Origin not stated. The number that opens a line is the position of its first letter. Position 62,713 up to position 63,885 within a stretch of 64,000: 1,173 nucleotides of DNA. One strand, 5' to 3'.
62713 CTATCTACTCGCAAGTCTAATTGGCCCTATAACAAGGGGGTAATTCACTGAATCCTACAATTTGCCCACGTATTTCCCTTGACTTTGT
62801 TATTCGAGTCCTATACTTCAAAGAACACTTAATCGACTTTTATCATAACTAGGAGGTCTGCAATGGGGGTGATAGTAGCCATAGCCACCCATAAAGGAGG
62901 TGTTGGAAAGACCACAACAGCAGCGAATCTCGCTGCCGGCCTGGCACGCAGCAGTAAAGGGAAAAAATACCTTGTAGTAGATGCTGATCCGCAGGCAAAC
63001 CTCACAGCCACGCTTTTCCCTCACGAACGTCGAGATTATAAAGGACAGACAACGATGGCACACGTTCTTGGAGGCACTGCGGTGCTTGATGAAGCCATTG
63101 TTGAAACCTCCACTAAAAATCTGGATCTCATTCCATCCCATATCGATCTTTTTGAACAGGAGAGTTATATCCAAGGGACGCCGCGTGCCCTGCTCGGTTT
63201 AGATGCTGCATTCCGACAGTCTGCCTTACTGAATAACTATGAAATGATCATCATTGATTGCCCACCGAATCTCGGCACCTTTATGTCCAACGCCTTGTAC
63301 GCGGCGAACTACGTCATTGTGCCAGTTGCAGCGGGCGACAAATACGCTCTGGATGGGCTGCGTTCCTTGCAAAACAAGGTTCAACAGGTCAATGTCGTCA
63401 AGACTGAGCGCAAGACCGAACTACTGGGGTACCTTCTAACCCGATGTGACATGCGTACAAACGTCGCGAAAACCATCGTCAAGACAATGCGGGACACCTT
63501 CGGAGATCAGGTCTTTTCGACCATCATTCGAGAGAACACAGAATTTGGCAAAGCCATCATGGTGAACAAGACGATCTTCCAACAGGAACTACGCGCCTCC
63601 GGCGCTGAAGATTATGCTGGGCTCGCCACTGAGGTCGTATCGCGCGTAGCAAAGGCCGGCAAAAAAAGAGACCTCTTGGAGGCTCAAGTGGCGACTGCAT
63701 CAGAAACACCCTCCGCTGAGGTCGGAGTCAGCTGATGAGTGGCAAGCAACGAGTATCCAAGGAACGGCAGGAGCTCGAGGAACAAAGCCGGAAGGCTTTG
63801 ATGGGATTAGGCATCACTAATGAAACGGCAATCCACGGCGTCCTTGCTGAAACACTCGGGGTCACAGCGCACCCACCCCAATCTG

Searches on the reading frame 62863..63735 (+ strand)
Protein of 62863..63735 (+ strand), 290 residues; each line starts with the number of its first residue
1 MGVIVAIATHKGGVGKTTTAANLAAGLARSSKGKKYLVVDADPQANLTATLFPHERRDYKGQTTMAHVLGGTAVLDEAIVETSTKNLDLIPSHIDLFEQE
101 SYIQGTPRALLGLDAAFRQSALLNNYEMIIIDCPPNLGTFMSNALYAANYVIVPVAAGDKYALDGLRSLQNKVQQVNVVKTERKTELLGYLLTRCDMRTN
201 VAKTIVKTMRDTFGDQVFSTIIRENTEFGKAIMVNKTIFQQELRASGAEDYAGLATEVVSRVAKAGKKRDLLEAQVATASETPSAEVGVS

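Call 15: search_protein_families(library=pfam, proteins=[window:62863-63735:+], max_evalue=0.001)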
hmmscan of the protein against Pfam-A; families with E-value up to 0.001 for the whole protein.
window:62863-63735:+ (290 aa): 7 families
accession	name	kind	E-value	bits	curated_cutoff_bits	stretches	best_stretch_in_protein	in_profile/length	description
PF13614.12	AAA_31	-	1.6e-45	155.7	27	1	4-178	3-169/177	AAA domain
PF01656.29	CbiA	-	4e-19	69.3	25.4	1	5-237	1-124/125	CobQ/CobB/MinD/ParA nucleotide binding domain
PF10609.15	ParA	-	4e-08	33.4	27.1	1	4-138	5-124/246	NUBPL iron-transfer P-loop NTPase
PF00142.24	Fer4_NifH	-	7.4e-08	32.6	25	1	10-53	7-48/271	4Fe-4S iron sulfur cluster binding proteins, NifH/frxC family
PF02374.21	ArsA_ATPase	-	1.1e-07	31.8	24.3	1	8-135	6-134/305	Anion-transporting ATPase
PF06564.18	CBP_BcsQ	-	3.2e-07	30.6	21.3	1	4-159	3-148/234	Cellulose biosynthesis protein BcsQ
PF09140.17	MipZ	-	7.7e-06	25.8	20.7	1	4-155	2-129/262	ATPase MipZ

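Call 73: find_encoding_contigs(protein=window:62863-63735:+, flank=6000, max_places=6)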
Protein window:62863-63735:+ (290 aa): 4 contigs read that carry it; 4 places shown.
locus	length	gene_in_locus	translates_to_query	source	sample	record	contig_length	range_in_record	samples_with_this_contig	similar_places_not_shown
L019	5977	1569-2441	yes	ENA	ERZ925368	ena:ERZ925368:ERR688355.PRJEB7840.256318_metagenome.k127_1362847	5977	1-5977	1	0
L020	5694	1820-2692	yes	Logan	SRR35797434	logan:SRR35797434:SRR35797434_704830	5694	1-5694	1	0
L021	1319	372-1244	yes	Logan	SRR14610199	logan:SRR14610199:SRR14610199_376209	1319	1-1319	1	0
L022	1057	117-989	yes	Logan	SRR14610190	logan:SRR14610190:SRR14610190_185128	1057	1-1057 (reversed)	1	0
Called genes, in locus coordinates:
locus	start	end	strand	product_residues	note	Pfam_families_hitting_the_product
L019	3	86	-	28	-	?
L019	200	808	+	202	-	-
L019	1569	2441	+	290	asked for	PF00142:Fer4_NifH (weak), PF01656:CbiA, PF02374:ArsA_ATPase (weak), PF06564:CBP_BcsQ (weak), PF09140:MipZ (faint), PF10609:ParA (weak), PF13614:AAA_31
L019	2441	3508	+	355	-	PF02195:ParB_N, PF17762:HTH_ParB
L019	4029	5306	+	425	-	PF10134:RPA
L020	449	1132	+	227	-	-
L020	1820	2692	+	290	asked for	PF00142:Fer4_NifH (weak), PF01656:CbiA, PF02374:ArsA_ATPase (weak), PF06564:CBP_BcsQ (weak), PF09140:MipZ (faint), PF10609:ParA (weak), PF13614:AAA_31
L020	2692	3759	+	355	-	PF02195:ParB_N, PF17762:HTH_ParB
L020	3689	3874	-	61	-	-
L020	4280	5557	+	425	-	PF10134:RPA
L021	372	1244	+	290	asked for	PF00142:Fer4_NifH (weak), PF01656:CbiA, PF02374:ArsA_ATPase (weak), PF06564:CBP_BcsQ (weak), PF09140:MipZ (faint), PF10609:ParA (weak), PF13614:AAA_31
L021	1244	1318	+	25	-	?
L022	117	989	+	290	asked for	PF00142:Fer4_NifH (weak), PF01656:CbiA, PF02374:ArsA_ATPase (weak), PF06564:CBP_BcsQ (weak), PF09140:MipZ (faint), PF10609:ParA (weak), PF13614:AAA_31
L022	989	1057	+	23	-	?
